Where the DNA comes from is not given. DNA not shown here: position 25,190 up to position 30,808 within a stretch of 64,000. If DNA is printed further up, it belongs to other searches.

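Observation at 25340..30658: Giant 1772-aa protein with coiled-coil scaffold and C-terminal AAA+ ATPase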

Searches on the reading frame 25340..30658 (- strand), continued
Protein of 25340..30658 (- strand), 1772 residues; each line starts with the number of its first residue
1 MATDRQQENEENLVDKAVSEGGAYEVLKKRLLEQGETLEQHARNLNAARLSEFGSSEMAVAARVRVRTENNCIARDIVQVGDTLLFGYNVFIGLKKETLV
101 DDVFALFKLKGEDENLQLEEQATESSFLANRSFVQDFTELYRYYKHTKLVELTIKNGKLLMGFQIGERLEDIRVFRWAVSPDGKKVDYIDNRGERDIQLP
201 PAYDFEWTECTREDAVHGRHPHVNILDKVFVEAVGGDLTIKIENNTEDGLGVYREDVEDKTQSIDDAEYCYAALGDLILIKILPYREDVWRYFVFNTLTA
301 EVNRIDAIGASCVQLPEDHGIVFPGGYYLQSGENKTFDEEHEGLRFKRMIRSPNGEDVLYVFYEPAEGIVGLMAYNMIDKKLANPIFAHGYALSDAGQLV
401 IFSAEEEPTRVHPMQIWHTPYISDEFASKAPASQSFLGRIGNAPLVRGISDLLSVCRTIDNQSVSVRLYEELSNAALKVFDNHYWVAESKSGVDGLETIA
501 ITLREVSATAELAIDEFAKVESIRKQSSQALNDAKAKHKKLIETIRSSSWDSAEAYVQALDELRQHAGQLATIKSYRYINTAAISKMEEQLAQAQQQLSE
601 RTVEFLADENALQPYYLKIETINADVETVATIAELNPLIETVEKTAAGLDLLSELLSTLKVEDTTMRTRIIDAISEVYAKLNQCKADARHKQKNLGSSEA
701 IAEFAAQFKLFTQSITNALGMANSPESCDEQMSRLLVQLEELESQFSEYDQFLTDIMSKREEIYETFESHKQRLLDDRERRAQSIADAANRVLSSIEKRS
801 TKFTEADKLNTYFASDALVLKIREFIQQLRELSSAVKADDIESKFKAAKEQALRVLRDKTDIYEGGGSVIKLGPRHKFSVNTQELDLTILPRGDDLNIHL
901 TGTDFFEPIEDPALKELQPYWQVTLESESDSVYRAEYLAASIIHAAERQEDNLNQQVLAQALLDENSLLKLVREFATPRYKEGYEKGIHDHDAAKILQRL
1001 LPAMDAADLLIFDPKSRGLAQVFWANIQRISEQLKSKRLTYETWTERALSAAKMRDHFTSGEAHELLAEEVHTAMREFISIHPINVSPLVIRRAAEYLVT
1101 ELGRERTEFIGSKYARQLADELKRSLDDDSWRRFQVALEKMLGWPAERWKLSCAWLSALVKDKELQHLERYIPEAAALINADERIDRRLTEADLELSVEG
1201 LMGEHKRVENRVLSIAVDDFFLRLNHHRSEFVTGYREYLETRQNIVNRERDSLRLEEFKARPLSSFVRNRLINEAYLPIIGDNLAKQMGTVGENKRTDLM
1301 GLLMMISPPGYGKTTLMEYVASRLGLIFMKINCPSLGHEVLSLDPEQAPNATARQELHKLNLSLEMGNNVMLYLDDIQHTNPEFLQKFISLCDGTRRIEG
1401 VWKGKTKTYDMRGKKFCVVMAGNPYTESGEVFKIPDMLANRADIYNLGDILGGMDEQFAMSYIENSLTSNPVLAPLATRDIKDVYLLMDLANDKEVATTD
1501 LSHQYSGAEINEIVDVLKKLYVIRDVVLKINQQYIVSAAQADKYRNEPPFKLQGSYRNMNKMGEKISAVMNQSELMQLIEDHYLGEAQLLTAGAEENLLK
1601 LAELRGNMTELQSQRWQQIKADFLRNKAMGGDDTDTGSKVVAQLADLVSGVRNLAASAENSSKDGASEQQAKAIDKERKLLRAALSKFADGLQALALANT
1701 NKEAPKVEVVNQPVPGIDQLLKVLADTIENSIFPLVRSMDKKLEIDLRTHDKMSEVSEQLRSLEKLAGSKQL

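Call 13: find_homologous_proteins(query=window:25340-30658:-, max_evalue=0.00001)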
Query window:25340-30658:- (1772 aa): 6479 proteins with E <= 0.00001 among 8000 candidates; the best 120 are listed.
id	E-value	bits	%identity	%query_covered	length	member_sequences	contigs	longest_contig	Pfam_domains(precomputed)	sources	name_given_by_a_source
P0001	0.0e+0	3940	100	100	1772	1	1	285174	PF12458.14,PF00004.36,PF07728.21,PF25472.2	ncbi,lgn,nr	ncbi:ATPase family associated with various cellular activities (AAA) [Alteromonadaceae bacterium Bs3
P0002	0.0e+0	3554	89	100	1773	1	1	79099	PF12458.14,PF00004.36,PF07728.21,PF25472.2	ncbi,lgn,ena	-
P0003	0.0e+0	3240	80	100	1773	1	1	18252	PF12458.14,PF00004.36,PF13401.13,PF25472.2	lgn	-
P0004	0.0e+0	3236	81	100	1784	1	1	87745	PF12458.14,PF00004.36,PF13401.13,PF25472.2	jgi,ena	-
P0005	0.0e+0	3234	82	99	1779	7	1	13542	PF12458.14,PF00004.36,PF07728.21,PF25472.2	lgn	-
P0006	0.0e+0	3233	81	100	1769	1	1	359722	PF12458.14,PF00004.36,PF13401.13,PF07728.21,PF25472.2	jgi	-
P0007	0.0e+0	3202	80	100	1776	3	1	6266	PF12458.14,PF00004.36,PF07728.21,PF25472.2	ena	-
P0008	0.0e+0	3189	79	100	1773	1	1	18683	PF12458.14,PF00004.36,PF13401.13,PF07728.21,PF25472.2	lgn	-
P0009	0.0e+0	3150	78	100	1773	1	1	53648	PF12458.14,PF00004.36,PF25472.2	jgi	-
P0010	0.0e+0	3131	78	99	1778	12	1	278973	PF12458.14,PF00004.36,PF13401.13,PF25472.2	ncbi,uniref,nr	ncbi:DNA repair ATPase [Saccharophagus degradans]|uniref:DNA repair ATPase n=1 Tax=Saccharophagus de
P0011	0.0e+0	3039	76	100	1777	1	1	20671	PF12458.14,PF00004.36,PF13401.13,PF25472.2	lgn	-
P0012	0.0e+0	3002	74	99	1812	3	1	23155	PF12458.14,PF00004.36,PF07728.21,PF25472.2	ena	-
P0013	0.0e+0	2995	74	100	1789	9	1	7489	PF12458.14,PF00004.36,PF25472.2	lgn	-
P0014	0.0e+0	2879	71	100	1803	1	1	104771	PF12458.14,PF00004.36,PF13401.13,PF07728.21,PF25472.2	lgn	-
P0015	0.0e+0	2851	72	99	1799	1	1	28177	PF12458.14,PF00004.36,PF13401.13,PF07728.21,PF25472.2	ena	-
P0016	0.0e+0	2830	75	94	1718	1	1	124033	PF12458.14,PF00004.36,PF13401.13,PF07728.21,PF25472.2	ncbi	-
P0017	0.0e+0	2821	70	100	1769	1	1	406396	PF12458.14,PF00004.36,PF13401.13,PF07728.21,PF25472.2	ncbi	-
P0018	0.0e+0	2816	71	99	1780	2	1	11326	PF12458.14,PF00004.36,PF07728.21,PF25472.2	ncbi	-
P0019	0.0e+0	2809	71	99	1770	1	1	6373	PF12458.14,PF00004.36,PF13401.13,PF25472.2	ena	-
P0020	0.0e+0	2806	71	99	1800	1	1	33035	PF12458.14,PF00004.36,PF07728.21,PF25472.2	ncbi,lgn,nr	ncbi:hypothetical protein TDB9533_04732 [Thalassocella blandensis]|nr:hypothetical protein TDB9533_0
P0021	0.0e+0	2804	70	99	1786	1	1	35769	PF12458.14,PF00004.36,PF07728.21,PF25472.2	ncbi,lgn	-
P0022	0.0e+0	2798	70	99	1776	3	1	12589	PF12458.14,PF00004.36,PF13401.13,PF07728.21,PF25472.2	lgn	-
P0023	0.0e+0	2797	70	99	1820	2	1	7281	PF12458.14,PF00004.36,PF07728.21,PF25472.2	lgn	-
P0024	0.0e+0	2792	69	100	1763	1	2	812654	PF12458.14,PF00004.36,PF13401.13,PF07728.21,PF25472.2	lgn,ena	-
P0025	0.0e+0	2791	70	99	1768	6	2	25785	PF12458.14,PF00004.36,PF13401.13,PF07728.21,PF25472.2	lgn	-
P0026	0.0e+0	2788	70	99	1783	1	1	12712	PF12458.14,PF00004.36,PF07728.21,PF25472.2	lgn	-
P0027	0.0e+0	2786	70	99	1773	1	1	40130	PF12458.14,PF00004.36,PF13401.13,PF25472.2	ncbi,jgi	ncbi:MAG: hypothetical protein ACI93R_001296 [Flavobacteriales bacterium]|jgi:hypothetical protein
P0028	0.0e+0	2783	70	99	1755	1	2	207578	PF12458.14,PF00004.36,PF13401.13,PF07728.21,PF25472.2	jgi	jgi:ATPase involved in DNA repair/ATPase family associated with various cellular activities (AAA)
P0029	0.0e+0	2783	70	99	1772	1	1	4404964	PF12458.14,PF00004.36,PF25472.2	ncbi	-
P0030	0.0e+0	2779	70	100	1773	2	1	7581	PF12458.14,PF00004.36,PF07728.21,PF25472.2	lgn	-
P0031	0.0e+0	2779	70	100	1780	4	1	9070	PF12458.14,PF00004.36,PF07728.21,PF25472.2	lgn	-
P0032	0.0e+0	2777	69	100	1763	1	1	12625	PF12458.14,PF00004.36,PF13401.13,PF07728.21,PF25472.2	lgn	-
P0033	0.0e+0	2777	69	99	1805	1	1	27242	PF12458.14,PF00004.36,PF25472.2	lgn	-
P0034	0.0e+0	2775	69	100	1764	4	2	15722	PF12458.14,PF00004.36,PF13401.13,PF07728.21,PF25472.2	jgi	-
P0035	0.0e+0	2774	69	100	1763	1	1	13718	PF12458.14,PF00004.36,PF13401.13,PF07728.21,PF25472.2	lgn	-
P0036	0.0e+0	2772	69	100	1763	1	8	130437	PF12458.14,PF00004.36,PF13401.13,PF07728.21,PF25472.2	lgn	-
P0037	0.0e+0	2769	70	99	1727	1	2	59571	PF12458.14,PF00004.36,PF07728.21,PF25472.2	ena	-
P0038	0.0e+0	2767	69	99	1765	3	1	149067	PF12458.14,PF00004.36,PF13401.13,PF07728.21,PF25472.2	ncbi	-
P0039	0.0e+0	2764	69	99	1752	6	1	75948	PF12458.14,PF00004.36,PF07728.21,PF25472.2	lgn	-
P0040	0.0e+0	2764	69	99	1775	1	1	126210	PF12458.14,PF00004.36,PF13401.13,PF25472.2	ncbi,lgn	-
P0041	0.0e+0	2764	69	99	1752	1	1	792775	PF12458.14,PF00004.36,PF13401.13,PF07728.21,PF25472.2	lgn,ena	-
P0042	0.0e+0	2762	69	100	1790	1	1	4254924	PF12458.14,PF00004.36,PF07728.21,PF25472.2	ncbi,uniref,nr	ncbi:DNA repair ATPase [Alkalimarinus alittae]|uniref:DNA repair ATPase n=1 Tax=Alkalimarinus alitta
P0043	0.0e+0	2760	70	99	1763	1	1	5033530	PF12458.14,PF00004.36,PF13401.13,PF07728.21,PF25472.2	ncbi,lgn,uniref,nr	ncbi:DNA repair ATPase [Teredinibacter sp. KSP-S5-2]|uniref:DNA repair ATPase n=1 Tax=Teredinibacter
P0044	0.0e+0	2759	69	99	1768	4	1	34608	PF12458.14,PF00004.36,PF13401.13,PF07728.21,PF25472.2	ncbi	-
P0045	0.0e+0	2759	69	99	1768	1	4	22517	PF12458.14,PF00004.36,PF13401.13,PF07728.21,PF25472.2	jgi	-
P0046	0.0e+0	2757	70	99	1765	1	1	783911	PF12458.14,PF00004.36,PF13401.13,PF25472.2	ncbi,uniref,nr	ncbi:AAA family ATPase [Pseudomaricurvus alkylphenolicus]|uniref:DNA repair ATPase n=1 Tax=Pseudomar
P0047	0.0e+0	2756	69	100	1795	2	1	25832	PF12458.14,PF00004.36,PF07728.21,PF25472.2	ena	-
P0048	0.0e+0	2756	69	99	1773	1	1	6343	PF12458.14,PF00004.36,PF25472.2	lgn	-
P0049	0.0e+0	2755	68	99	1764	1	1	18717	PF12458.14,PF00004.36,PF07728.21,PF25472.2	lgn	-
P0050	0.0e+0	2753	69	99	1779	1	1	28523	PF12458.14,PF00004.36,PF07728.21,PF25472.2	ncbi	-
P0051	0.0e+0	2752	68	99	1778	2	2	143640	PF12458.14,PF00004.36,PF13401.13,PF07728.21,PF25472.2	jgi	jgi:MoxR-like ATPase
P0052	0.0e+0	2752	69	99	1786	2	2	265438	PF12458.14,PF00004.36,PF07728.21,PF25472.2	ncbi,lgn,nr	ncbi:AAA family ATPase [Pseudoteredinibacter isoporae]|nr:AAA family ATPase [Pseudoteredinibacter is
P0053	0.0e+0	2749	69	99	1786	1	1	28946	PF12458.14,PF00004.36,PF25472.2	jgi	-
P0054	0.0e+0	2748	69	99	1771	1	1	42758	PF12458.14,PF00004.36,PF25472.2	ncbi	-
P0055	0.0e+0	2747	69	99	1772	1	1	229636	PF12458.14,PF00004.36,PF13401.13,PF07728.21,PF25472.2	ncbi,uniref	ncbi:DNA repair ATPase [Pseudoteredinibacter isoporae]|uniref:DNA repair ATPase n=1 Tax=Pseudoteredi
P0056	0.0e+0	2744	69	99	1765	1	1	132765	PF12458.14,PF00004.36,PF13401.13,PF07728.21,PF25472.2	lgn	-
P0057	0.0e+0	2738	68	99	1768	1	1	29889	PF12458.14,PF00004.36,PF25472.2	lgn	-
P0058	0.0e+0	2734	68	99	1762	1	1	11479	PF12458.14,PF00004.36,PF13401.13,PF07728.21,PF25472.2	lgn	-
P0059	0.0e+0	2732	69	99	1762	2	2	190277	PF12458.14,PF00004.36,PF13401.13,PF07728.21,PF25472.2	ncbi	ncbi:MAG: DNA repair ATPase [Cellvibrionaceae bacterium]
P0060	0.0e+0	2730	69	100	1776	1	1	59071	PF12458.14,PF00004.36,PF13401.13,PF07728.21,PF25472.2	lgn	-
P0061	0.0e+0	2728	68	99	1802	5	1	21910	PF12458.14,PF00004.36,PF13401.13,PF07728.21,PF25472.2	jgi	jgi:hypothetical protein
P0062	0.0e+0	2728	69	99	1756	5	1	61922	PF12458.14,PF00004.36,PF25472.2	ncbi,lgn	-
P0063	0.0e+0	2724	68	100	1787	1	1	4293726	PF12458.14,PF00004.36,PF07728.21,PF25472.2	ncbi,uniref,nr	ncbi:DNA repair protein [Bacterioplanes sanyensis]|uniref:DNA repair protein n=1 Tax=Bacterioplanes 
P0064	0.0e+0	2722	68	99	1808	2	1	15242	PF12458.14,PF00004.36,PF07728.21,PF25472.2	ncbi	-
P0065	0.0e+0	2719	68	99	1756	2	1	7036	PF12458.14,PF00004.36,PF13401.13,PF07728.21,PF25472.2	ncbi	-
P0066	0.0e+0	2719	68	99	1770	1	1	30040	PF12458.14,PF00004.36,PF13401.13,PF07728.21,PF25472.2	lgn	-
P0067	0.0e+0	2719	68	99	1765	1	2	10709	PF12458.14,PF00004.36,PF13401.13,PF07728.21,PF25472.2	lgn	-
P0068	0.0e+0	2717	68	100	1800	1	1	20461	PF12458.14,PF00004.36,PF13401.13,PF07728.21,PF25472.2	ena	-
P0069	0.0e+0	2713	69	99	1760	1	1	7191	PF12458.14,PF00004.36,PF13401.13,PF07728.21,PF25472.2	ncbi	-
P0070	0.0e+0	2710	68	100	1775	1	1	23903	PF12458.14,PF00004.36,PF13401.13,PF07728.21,PF25472.2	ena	-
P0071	0.0e+0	2709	68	99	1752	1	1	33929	PF12458.14,PF00004.36,PF13401.13,PF07728.21,PF25472.2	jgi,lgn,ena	jgi:ATPase family associated with various cellular activities (AAA)./ATPase involved in DNA repair.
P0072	0.0e+0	2709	68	99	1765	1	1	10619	PF12458.14,PF00004.36,PF13401.13,PF07728.21,PF25472.2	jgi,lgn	jgi:hypothetical protein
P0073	0.0e+0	2708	68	99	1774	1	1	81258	PF12458.14,PF00004.36,PF13401.13,PF07728.21,PF25472.2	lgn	-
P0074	0.0e+0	2707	68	99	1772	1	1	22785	PF12458.14,PF00004.36,PF25472.2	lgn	-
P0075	0.0e+0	2705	68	99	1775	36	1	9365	PF12458.14,PF00004.36,PF13401.13,PF25472.2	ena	-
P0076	0.0e+0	2705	69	99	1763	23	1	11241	PF12458.14,PF00004.36,PF25472.2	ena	-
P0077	0.0e+0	2703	68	99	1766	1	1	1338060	PF12458.14,PF00004.36,PF13401.13,PF07728.21,PF25472.2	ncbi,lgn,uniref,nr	ncbi:ATPase family protein associated with various cellular activities (AAA) [Sinobacterium caligoid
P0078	0.0e+0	2698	68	99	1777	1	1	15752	PF12458.14,PF00004.36,PF13401.13,PF07728.21,PF25472.2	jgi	jgi:MoxR-like ATPase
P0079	0.0e+0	2697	66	100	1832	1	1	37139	PF12458.14,PF00004.36,PF25472.2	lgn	-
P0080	0.0e+0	2696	68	99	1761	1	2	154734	PF12458.14,PF00004.36,PF13401.13,PF25472.2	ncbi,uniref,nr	ncbi:DNA repair ATPase [Gilvimarinus sp. SDUM040013]|uniref:DNA repair ATPase n=1 Tax=Gilvimarinus g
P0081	0.0e+0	2694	68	99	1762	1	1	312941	PF12458.14,PF00004.36,PF13401.13,PF07728.21,PF25472.2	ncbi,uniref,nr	ncbi:AAA family ATPase [Exilibacterium tricleocarpae]|uniref:AAA family ATPase n=1 Tax=Exilibacteriu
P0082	0.0e+0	2694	68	99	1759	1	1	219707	PF12458.14,PF00004.36,PF13401.13,PF07728.21,PF25472.2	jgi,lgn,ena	-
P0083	0.0e+0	2692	68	100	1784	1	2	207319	PF12458.14,PF00004.36,PF25472.2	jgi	-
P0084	0.0e+0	2692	68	99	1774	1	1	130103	PF12458.14,PF00004.36,PF13401.13,PF07728.21,PF25472.2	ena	-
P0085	0.0e+0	2686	67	99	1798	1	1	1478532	PF12458.14,PF00004.36,PF25472.2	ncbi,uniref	ncbi:DNA repair ATPase [Litoribacillus peritrichatus]|uniref:DNA repair ATPase n=1 Tax=Litoribacillu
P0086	0.0e+0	2686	67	99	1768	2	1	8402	PF12458.14,PF00004.36,PF25472.2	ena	-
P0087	0.0e+0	2684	67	99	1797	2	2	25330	PF12458.14,PF00004.36,PF25472.2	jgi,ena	-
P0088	0.0e+0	2682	67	99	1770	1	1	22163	PF12458.14,PF00004.36,PF13401.13,PF07728.21,PF25472.2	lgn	-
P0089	0.0e+0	2681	67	99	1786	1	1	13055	PF12458.14,PF00004.36,PF13401.13,PF25472.2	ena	-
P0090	0.0e+0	2679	67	99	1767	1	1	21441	PF12458.14,PF00004.36,PF13401.13,PF07728.21,PF25472.2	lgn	-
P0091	0.0e+0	2678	67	100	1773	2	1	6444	PF12458.14,PF00004.36,PF13401.13,PF25472.2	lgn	-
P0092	0.0e+0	2678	67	100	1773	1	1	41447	PF12458.14,PF00004.36,PF13401.13,PF25472.2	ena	-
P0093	0.0e+0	2676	67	100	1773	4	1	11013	PF12458.14,PF00004.36,PF13401.13,PF25472.2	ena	-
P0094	0.0e+0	2674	67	100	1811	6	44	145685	PF12458.14,PF00004.36,PF07728.21,PF25472.2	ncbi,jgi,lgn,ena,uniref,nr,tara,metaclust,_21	ncbi:MAG: DNA repair protein [Oceanospirillaceae bacterium]|uniref:DNA repair ATPase n=1 Tax=unclass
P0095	0.0e+0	2674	67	99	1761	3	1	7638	PF12458.14,PF00004.36,PF13401.13,PF25472.2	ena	-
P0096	0.0e+0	2672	68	100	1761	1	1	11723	PF12458.14,PF00004.36,PF13401.13,PF07728.21,PF25472.2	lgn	-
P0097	0.0e+0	2671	68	99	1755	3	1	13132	PF12458.14,PF00004.36,PF13401.13,PF25472.2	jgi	-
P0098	0.0e+0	2671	67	100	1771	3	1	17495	PF12458.14,PF00004.36,PF07728.21,PF25472.2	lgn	-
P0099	0.0e+0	2670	67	99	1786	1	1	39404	PF12458.14,PF00004.36,PF13401.13,PF07728.21,PF25472.2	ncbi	ncbi:MAG: DNA repair ATPase [Cellvibrionaceae bacterium]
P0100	0.0e+0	2670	68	99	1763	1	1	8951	PF12458.14,PF00004.36,PF25472.2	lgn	-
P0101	0.0e+0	2669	67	99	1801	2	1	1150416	PF12458.14,PF00004.36,PF13401.13,PF07728.21,PF25472.2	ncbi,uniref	ncbi:DNA repair ATPase [Litoribrevibacter euphylliae]|uniref:DNA repair ATPase n=1 Tax=Litoribreviba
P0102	0.0e+0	2667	67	99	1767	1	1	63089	PF12458.14,PF00004.36,PF13401.13,PF25472.2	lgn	-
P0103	0.0e+0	2666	67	99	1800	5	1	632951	PF12458.14,PF00004.36,PF07728.21,PF25472.2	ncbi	ncbi:DNA repair ATPase [Aurantivibrio infirmus]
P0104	0.0e+0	2665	67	99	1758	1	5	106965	PF12458.14,PF00004.36,PF13401.13,PF07728.21,PF25472.2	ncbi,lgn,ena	-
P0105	0.0e+0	2662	66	99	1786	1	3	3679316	PF12458.14,PF00004.36,PF13401.13,PF07728.21,PF25472.2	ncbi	ncbi:MAG: DNA repair ATPase [Cellvibrionaceae bacterium]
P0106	0.0e+0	2662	66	99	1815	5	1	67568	PF12458.14,PF00004.36,PF07728.21,PF25472.2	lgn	-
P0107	0.0e+0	2662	67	99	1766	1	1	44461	PF12458.14,PF00004.36,PF13401.13,PF07728.21,PF25472.2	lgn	-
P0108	0.0e+0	2660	68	99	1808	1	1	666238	PF12458.14,PF00004.36,PF13401.13,PF07728.21,PF25472.2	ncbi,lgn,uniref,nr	ncbi:DNA repair ATPase [Litoribrevibacter albus]|uniref:AAA family ATPase n=1 Tax=Litoribrevibacter 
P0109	0.0e+0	2660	67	99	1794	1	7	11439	PF12458.14,PF00004.36,PF13401.13,PF25472.2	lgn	-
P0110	0.0e+0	2657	66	99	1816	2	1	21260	PF12458.14,PF00004.36,PF13401.13,PF25472.2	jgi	-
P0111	0.0e+0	2656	66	99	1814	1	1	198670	PF12458.14,PF00004.36,PF25472.2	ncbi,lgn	-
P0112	0.0e+0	2656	67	99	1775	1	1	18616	PF12458.14,PF00004.36,PF13401.13,PF07728.21,PF25472.2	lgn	-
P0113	0.0e+0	2655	67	99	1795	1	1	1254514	PF12458.14,PF00004.36,PF25472.2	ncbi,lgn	-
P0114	0.0e+0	2655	66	99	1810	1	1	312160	PF12458.14,PF00004.36,PF25472.2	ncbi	-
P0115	0.0e+0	2653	67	99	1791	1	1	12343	PF12458.14,PF00004.36,PF13401.13,PF07728.21,PF25472.2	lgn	-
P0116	0.0e+0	2652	67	100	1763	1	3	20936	PF12458.14,PF00004.36,PF13401.13,PF07728.21,PF25472.2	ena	-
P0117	0.0e+0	2651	67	99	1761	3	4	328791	PF12458.14,PF00004.36,PF13401.13,PF25472.2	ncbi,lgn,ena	-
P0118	0.0e+0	2651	67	99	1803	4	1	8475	PF12458.14,PF00004.36,PF13401.13,PF25472.2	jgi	jgi:hypothetical protein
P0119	0.0e+0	2649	66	100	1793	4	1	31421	PF12458.14,PF00004.36,PF13401.13,PF25472.2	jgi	-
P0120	0.0e+0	2649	67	99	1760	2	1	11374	PF12458.14,PF00004.36,PF13401.13,PF07728.21,PF25472.2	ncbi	-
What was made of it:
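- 25340..30658 (-): Whole gene: 1772-aa BacE-family (DUF3686 / DUF7902 / AAA_5) protein. 100% identical database entry P0001 and more than 6,000 homologues in call 13.
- Checked: An ORF this long with more than 6,000 homologues (call 13) cannot be chance. (name truncated in the output; P0001, call 13).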
